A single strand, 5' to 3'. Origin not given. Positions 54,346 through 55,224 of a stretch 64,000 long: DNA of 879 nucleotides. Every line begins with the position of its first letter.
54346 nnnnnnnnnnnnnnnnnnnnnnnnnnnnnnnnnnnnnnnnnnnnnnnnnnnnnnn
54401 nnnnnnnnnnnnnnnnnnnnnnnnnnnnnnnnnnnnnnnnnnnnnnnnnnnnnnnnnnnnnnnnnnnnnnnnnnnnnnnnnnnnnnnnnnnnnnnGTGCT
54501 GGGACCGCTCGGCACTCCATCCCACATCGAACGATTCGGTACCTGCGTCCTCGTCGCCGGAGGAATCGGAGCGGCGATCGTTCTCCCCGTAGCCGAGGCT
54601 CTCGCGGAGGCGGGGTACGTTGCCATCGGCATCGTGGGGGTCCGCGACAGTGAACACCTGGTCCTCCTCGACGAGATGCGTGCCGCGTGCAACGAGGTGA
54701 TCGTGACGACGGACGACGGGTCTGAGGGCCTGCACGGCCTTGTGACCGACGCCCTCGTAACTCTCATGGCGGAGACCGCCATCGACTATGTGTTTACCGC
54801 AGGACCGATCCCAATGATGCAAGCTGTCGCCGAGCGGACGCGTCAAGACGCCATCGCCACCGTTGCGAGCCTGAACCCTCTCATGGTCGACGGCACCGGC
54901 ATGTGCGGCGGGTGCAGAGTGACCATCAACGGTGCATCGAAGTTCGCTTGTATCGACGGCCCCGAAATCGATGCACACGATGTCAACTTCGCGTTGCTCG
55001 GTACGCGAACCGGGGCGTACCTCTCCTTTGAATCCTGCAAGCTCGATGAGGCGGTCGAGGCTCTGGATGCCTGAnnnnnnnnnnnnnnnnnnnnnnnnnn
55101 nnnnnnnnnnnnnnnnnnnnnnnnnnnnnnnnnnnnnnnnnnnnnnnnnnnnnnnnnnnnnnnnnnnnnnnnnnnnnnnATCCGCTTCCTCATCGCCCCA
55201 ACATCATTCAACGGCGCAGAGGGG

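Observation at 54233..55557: Decayed nfnAB/sudBA-like ferredoxin:NADP oxidoreductase locus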

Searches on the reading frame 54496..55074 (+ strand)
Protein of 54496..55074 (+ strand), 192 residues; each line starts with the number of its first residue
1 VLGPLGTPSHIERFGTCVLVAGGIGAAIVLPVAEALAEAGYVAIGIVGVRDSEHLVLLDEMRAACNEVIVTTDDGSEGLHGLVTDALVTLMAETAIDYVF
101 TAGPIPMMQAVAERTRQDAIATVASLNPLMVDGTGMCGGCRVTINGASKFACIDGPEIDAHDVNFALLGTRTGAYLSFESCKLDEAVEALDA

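Call 5: search_protein_families(library=pfam, proteins=[window:54496-55071:+], max_evalue=0.1)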
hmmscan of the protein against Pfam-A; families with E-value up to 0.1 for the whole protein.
window:54496-55071:+ (192 aa): 3 families
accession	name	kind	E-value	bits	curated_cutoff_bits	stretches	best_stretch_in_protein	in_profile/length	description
PF10418.14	DHODB_Fe-S_bind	-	1.1e-12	47.9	23.9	1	128-163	2-40/41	Iron-sulfur cluster binding domain of dihydroorotate dehydrogenase B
PF00175.26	NAD_binding_1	-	0.00033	21.7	22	1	19-112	1-108/109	Oxidoreductase NAD-binding domain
PF13085.11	Fer2_3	-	0.0088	16.5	27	1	134-154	54-74/107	2Fe-2S iron-sulfur cluster binding domain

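Call 6: search_protein_families(library=ncbifam, proteins=[window:54496-55071:+], max_evalue=0.1)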
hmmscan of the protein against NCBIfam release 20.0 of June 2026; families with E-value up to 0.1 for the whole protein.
window:54496-55071:+ (192 aa): 17 families
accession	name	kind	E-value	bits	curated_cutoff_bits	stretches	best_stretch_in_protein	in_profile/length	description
NF004862.0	PRK06222.1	subfamily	3.5e-68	230.1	220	1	2-186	86-271/281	sulfide/dihydroorotate dehydrogenase-like FAD/NAD-binding protein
NF009414.0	PRK12778.1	equivalog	1.1e-62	212.5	1103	1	2-183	86-268/752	bifunctional dihydroorotate dehydrogenase B NAD binding subunit/NADPH-dependent glutamate synthase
NF009413.0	PRK12775.1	equivalog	8e-51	172.9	1895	1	2-177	87-262/1006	putative trifunctional 2-polyprenylphenol hydroxylase/glutamate synthase subunit beta/ferritin domain-containing protein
NF009415.0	PRK12779.1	equivalog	5e-32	110.7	1519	1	2-171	735-926/944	putative bifunctional glutamate synthase subunit beta/2-polyprenylphenol hydroxylase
NF000796.0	PRK00054.1-1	equivalog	2.2e-29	102.5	224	1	3-167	80-239/254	dihydroorotate dehydrogenase electron transfer subunit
NF000798.0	PRK00054.1-3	equivalog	4.8e-23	82.1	219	1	2-164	88-243/244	dihydroorotate dehydrogenase electron transfer subunit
NF000799.0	PRK00054.1-4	equivalog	2.8e-18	65.9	314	1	2-163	93-256/258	dihydroorotate dehydrogenase electron transfer subunit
NF000797.0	PRK00054.1-2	equivalog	1.8e-17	63.5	270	1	4-159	103-261/267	dihydroorotate dehydrogenase electron transfer subunit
NF004470.0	PRK05802.1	equivalog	3.4e-08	32.9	313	1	15-147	174-308/330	sulfide/dihydroorotate dehydrogenase-like FAD/NAD-binding protein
NF040810.1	BenC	equivalog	9.7e-06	25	430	1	3-122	194-322/333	benzoate 1,2-dioxygenase electron transfer component BenC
NF006220.0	PRK08345.1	subfamily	1.6e-05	24.3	395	1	80-162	201-286/294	cytochrome-c3 hydrogenase subunit gamma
TIGR02911.1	sulfite_red_B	equivalog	8.2e-05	21.8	288.6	1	16-157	101-250/261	anaerobic sulfite reductase subunit AsrB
NF040835.1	sulfhyd_HydG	equivalog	0.00061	19.1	650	1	69-163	187-284/292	NADPH-dependent hydrogenase/sulfhydrogenase 1 subunit gamma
NF008822.0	PRK11872.1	equivalog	0.0019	17.2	402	1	16-121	211-326/341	anthranilate 1,2-dioxygenase electron transfer component AntC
NF040830.1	sulfhyd_ShyC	equivalog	0.0035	16.6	600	1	80-162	195-280/288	NAD(P)-dependent hydrogenase/sulfhydrogenase 2 subunit gamma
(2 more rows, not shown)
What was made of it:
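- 54451..55074 (+): nfnA remnant, 3' part (frame 1): the NAD-binding domain and the [2Fe-2S] motif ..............AC. The stop is at 55072-55074. Gene callers take GTG 54496 as the start of a 192-aa ORF. Pfam DHODB_Fe-S_bind, E = 1.1e-12 (calls 5, 6).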

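Call 8: find_encoding_contigs(protein=window:54496-55074:+, flank=6000, max_places=8)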
Protein window:54496-55074:+ (192 aa): no gene with exactly this product is on record in the collection.

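Call 9: find_related_loci(query=window:54496-55071:+, collection=genome_contigs, flank=8000)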
Query window:54496-55071:+ (192 aa) in genome_contigs; peptide patterns used: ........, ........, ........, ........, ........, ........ (x = any residue, [..] = any of these).
600 stretches matched a pattern (row limit reached: there are more); 597 encode a relative of the query (tblastn E <= 1e-3); the best 80 are kept; 80 distinct loci.
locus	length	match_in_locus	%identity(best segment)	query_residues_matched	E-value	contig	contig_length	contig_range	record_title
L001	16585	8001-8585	54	1-187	1e-65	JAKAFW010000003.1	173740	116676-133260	MAG: Bacteroidetes bacterium isolate WY2.bin135 NODE_99_length_173740_cov_3.853577, whole genome shotgun sequence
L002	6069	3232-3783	55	1-183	1e-65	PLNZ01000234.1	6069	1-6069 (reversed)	MAG: Ignavibacteriales bacterium isolate fen_1297 73.20120800_E1D.52_contig_40515, whole genome shotgun sequence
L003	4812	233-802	55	3-191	5e-64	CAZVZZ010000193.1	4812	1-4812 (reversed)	MAG TPA_asm: uncultured Cytophagia bacterium isolate SRP173033_co3_202 genome assembly, contig: NODE_27701_length_4812_c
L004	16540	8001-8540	57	1-179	5e-63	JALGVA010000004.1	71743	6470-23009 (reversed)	MAG: Candidatus Zipacnadia bacterium isolate Meg22_1618_Bin_20 Meg22_1618_Bin_20_scaffold_286, whole genome shotgun sequ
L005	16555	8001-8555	55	1-184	9e-63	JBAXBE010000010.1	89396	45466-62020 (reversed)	MAG: Chlorobiaceae bacterium isolate ELA159 MAG159_10, whole genome shotgun sequence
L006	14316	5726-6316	53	1-189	1e-62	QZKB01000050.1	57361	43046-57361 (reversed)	MAG: Ignavibacteriales bacterium isolate SURF_24 Ga0104751_1000685, whole genome shotgun sequence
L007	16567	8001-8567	54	1-188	1e-62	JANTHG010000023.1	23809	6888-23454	MAG: Calditrichaceae bacterium isolate bin20020 c_000000000211, whole genome shotgun sequence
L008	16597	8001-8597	52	1-189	6e-62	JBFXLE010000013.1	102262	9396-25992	MAG: Calditrichaceae bacterium isolate CA_2019_TPIn_91 NODE_734_length_102262_cov_21.200558_TPIn, whole genome shotgun s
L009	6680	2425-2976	51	2-185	3e-61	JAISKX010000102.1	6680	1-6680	MAG: Endomicrobium sp. isolate Hs463_bin78 k119_626966, whole genome shotgun sequence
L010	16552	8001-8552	54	1-183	4e-60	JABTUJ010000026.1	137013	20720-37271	MAG: Verrucomicrobiales bacterium isolate H5_VER1 seq0026, whole genome shotgun sequence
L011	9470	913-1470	53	1-185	1e-59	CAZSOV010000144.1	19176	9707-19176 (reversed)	MAG TPA_asm: uncultured Verrucomicrobiota bacterium isolate SRP302895_co1_382 genome assembly, contig: NODE_5323_length_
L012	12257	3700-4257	53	1-185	1e-59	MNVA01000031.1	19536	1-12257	MAG: Ignavibacteria bacterium CG1_02_37_35 cg1_0.2_scaffold_6216_c, whole genome shotgun sequence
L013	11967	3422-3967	48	3-184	3e-59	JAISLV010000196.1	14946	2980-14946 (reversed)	MAG: Endomicrobium sp. isolate Im510_bin129 k119_1976675, whole genome shotgun sequence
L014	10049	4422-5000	53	1-185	2e-59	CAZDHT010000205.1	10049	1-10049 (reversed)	MAG TPA_asm: uncultured Planctomycetota bacterium isolate binchicken_co89_634 genome assembly, contig: NODE_13598_length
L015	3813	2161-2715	52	1-184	3e-59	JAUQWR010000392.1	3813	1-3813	MAG: Candidatus Kapaibacterium sp. isolate BIN8 contig_159489, whole genome shotgun sequence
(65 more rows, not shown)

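Call 12: find_homologous_proteins(query=window:54496-55071:+, max_evalue=1e-20)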
Query window:54496-55071:+ (192 aa): 7358 proteins with E <= 1e-20 among 8000 candidates; the best 120 are listed.
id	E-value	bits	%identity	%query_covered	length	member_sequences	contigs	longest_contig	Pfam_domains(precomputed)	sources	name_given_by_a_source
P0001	9.1e-117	405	98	100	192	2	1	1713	PF10418.15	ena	-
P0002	2.3e-83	297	72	100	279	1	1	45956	PF10418.15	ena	-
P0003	2.6e-82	293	72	100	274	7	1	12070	PF10418.15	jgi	jgi:ferredoxin--NADP+ reductase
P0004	3.5e-82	293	71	100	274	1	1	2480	PF10418.15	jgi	jgi:ferredoxin--NADP+ reductase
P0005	4.8e-82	292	69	100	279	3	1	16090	PF10418.15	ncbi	ncbi:MAG: sulfide/dihydroorotate dehydrogenase-like FAD/NAD-binding protein [Acidimicrobiia bacteriu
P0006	5.1e-82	292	68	100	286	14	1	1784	PF10418.15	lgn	-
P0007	8.0e-82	292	71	100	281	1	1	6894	PF10418.15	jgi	jgi:ferredoxin--NADP+ reductase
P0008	3.7e-81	289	70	100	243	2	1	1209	PF10418.15,PF00175.27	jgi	jgi:ferredoxin--NADP+ reductase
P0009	6.3e-81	289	70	100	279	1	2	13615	PF10418.15,PF00175.27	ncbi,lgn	ncbi:MAG: sulfide/dihydroorotate dehydrogenase-like FAD/NAD-binding protein [Actinomycetota bacteriu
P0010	8.3e-81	288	70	100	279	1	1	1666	PF10418.15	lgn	-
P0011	1.1e-80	288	70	100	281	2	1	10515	PF10418.15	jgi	jgi:ferredoxin--NADP+ reductase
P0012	1.4e-80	288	71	100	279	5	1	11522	PF10418.15,PF00175.27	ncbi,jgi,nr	ncbi:MAG: sulfide/dihydroorotate dehydrogenase-like FAD/NAD-binding protein [Actinobacteria bacteriu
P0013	2.2e-80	287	69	100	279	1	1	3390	PF10418.15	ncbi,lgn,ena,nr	ncbi:MAG: sulfide/dihydroorotate dehydrogenase-like FAD/NAD-binding protein [Actinomycetia bacterium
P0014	2.2e-80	287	70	100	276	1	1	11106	PF10418.15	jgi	jgi:ferredoxin--NADP+ reductase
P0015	2.2e-80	287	70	100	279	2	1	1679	PF10418.15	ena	-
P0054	1.1e-75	272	69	100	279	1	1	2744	PF10418.15,PF00175.27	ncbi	-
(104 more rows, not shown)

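Call 13: find_encoding_contigs(protein=P0001, flank=6000, max_places=6)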
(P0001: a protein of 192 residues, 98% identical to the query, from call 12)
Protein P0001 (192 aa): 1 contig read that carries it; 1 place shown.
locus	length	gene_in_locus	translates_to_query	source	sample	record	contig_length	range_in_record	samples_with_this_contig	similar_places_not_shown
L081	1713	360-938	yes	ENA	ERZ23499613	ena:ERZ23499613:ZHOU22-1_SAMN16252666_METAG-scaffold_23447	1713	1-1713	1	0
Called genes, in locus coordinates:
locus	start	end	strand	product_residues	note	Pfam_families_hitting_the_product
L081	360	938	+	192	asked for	PF10418:DHODB_Fe-S_bind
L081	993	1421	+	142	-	PF07992:Pyr_redox_2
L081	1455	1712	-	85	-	?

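Call 14: find_encoding_contigs(protein=P0002, flank=8000, max_places=4)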
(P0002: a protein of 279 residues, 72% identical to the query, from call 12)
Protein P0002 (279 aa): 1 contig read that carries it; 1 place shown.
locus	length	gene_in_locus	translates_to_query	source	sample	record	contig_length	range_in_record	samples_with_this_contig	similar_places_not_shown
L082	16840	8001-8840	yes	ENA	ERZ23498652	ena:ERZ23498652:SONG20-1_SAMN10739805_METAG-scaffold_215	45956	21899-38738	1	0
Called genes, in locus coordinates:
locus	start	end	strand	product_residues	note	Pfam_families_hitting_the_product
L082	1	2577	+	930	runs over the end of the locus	PF01326:PPDK_N, PF00391:PEP-utilizers, PF02896:PEP-utilizers_C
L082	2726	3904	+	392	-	PF01594:AI-2E_transport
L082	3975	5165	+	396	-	PF00155:Aminotran_1_2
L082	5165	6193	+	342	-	PF08240:ADH_N, PF16912:Glu_dehyd_C, PF00107:ADH_zinc_N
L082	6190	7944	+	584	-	PF00149:Metallophos, PF12850:Metallophos_2 (faint)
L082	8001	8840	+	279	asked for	PF10418:DHODB_Fe-S_bind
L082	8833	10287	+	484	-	PF14691:Fer4_20, PF00070:Pyr_redox (faint), PF07992:Pyr_redox_2, PF13450:NAD_binding_8 (weak), PF13738:Pyr_redox_3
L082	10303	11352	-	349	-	PF03706:LPG_synthase_TM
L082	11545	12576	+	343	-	PF01073:3Beta_HSD, PF01370:Epimerase, PF05368:NmrA, PF07993:NAD_binding_4, PF08659:KR (faint), PF13460:NAD_binding_10, PF16363:GDP_Man_Dehyd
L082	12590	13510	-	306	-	PF00892:EamA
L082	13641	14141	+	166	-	PF12680:SnoaL_2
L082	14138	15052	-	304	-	PF00296:Bac_luciferase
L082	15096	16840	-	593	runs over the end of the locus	PF00512:HisKA, PF02518:HATPase_c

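Call 32: list_cluster_members(proteins=[P0009, P0012, P0013, P0005, P0054, P0002])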
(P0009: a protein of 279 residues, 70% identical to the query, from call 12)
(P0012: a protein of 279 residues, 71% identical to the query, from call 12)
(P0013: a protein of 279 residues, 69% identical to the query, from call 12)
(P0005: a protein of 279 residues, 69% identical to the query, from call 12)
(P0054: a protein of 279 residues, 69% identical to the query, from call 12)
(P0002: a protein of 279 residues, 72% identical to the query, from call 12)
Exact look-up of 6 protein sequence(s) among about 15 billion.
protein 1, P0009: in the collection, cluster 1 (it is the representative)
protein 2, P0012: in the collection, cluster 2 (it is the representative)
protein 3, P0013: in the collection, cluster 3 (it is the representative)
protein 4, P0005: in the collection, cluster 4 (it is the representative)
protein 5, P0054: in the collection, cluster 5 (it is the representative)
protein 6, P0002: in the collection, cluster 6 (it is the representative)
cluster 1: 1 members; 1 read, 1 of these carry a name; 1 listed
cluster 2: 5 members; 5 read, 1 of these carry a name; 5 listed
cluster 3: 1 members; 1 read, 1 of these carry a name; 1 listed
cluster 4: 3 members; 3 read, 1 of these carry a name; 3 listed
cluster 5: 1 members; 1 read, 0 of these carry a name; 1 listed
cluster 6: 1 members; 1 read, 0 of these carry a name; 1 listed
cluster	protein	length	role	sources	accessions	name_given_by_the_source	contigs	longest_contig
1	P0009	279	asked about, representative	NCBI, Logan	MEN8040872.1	MAG: sulfide/dihydroorotate dehydrogenase-like FAD/NAD-binding protein [Actinomycetota ...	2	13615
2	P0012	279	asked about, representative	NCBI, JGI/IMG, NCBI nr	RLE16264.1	MAG: sulfide/dihydroorotate dehydrogenase-like FAD/NAD-binding protein [Actinobacteria ... | MAG: sulfide/dihydroorotate dehydrogenase-like FAD/NAD-binding protein [Actinomycetota ...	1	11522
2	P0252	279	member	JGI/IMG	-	-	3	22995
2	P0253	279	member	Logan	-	-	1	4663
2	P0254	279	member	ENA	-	-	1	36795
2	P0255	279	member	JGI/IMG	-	-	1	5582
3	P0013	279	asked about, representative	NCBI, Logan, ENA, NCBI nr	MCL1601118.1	MAG: sulfide/dihydroorotate dehydrogenase-like FAD/NAD-binding protein [Actinomycetia ... | sulfide/dihydroorotate dehydrogenase-like FAD/NAD-binding protein [Actinomycetes ...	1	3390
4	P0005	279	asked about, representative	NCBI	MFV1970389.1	MAG: sulfide/dihydroorotate dehydrogenase-like FAD/NAD-binding protein [Acidimicrobiia ...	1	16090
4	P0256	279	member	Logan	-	-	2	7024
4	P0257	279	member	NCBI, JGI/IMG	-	-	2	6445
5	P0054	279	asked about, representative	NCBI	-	-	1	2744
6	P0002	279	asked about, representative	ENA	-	-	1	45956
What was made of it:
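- Tried and rejected: The NCBI accessions of the closest named NfnA homologs are not from this MAG's accession block (call 32).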

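Call 35: search_solved_structures(query=L082:8833-10284:+, max_evalue=1e-20, show_alignments=1)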
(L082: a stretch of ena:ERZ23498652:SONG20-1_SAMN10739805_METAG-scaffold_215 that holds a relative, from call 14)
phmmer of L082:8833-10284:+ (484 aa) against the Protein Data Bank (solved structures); distinct sequences matched with E-value up to 1e-20: 12.
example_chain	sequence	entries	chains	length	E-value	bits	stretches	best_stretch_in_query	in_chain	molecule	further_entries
5jca_L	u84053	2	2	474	2.2e-143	481.9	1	9-469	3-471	NADH-dependent Ferredoxin:NADP Oxidoreductase (NfnI) subunit alpha | NADH-dependent Ferredoxin:NADP Oxidoreductase subunit alpha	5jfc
4ylf_B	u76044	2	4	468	8.8e-141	473.4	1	13-469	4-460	Dihydropyrimidine dehydrogenase subunit A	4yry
5vj7_A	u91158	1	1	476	3.5e-136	458.2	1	9-469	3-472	Oxidoreductase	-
9bov_A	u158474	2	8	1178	2.8e-98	333.2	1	38-470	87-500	Molybdopterin oxidoreductase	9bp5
9n5u_A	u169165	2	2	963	2.7e-94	320.1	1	38-471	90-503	NfnA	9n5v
6s6s_G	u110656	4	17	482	5.8e-91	309.1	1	19-474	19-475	Glutamate synthase [NADPH] small chain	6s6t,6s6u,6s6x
2vdc_G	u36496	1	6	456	2.6e-88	300.3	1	28-474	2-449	GLUTAMATE SYNTHASE [NADPH] SMALL CHAIN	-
8oh5_C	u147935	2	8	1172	4.7e-79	269.8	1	37-469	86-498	Formate dehydrogenase-O, major subunit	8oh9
7mfm_I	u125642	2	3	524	5.1e-57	197.1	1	13-469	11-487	Glutamate synthase (NADPH) small chain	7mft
7m31_A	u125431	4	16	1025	1e-55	192.8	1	29-476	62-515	Dihydropyrimidine dehydrogenase [NADP(+)]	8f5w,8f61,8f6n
1h7x_A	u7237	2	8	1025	1e-55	192.8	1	29-476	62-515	DIHYDROPYRIMIDINE DEHYDROGENASE | Dihydropyrimidine dehydrogenase [NADP(+)]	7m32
1gt8_A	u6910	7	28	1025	1e-55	192.8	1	29-476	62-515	DIHYDROPYRIMIDINE DEHYDROGENASE | Dihydropyrimidine dehydrogenase [NADP(+)]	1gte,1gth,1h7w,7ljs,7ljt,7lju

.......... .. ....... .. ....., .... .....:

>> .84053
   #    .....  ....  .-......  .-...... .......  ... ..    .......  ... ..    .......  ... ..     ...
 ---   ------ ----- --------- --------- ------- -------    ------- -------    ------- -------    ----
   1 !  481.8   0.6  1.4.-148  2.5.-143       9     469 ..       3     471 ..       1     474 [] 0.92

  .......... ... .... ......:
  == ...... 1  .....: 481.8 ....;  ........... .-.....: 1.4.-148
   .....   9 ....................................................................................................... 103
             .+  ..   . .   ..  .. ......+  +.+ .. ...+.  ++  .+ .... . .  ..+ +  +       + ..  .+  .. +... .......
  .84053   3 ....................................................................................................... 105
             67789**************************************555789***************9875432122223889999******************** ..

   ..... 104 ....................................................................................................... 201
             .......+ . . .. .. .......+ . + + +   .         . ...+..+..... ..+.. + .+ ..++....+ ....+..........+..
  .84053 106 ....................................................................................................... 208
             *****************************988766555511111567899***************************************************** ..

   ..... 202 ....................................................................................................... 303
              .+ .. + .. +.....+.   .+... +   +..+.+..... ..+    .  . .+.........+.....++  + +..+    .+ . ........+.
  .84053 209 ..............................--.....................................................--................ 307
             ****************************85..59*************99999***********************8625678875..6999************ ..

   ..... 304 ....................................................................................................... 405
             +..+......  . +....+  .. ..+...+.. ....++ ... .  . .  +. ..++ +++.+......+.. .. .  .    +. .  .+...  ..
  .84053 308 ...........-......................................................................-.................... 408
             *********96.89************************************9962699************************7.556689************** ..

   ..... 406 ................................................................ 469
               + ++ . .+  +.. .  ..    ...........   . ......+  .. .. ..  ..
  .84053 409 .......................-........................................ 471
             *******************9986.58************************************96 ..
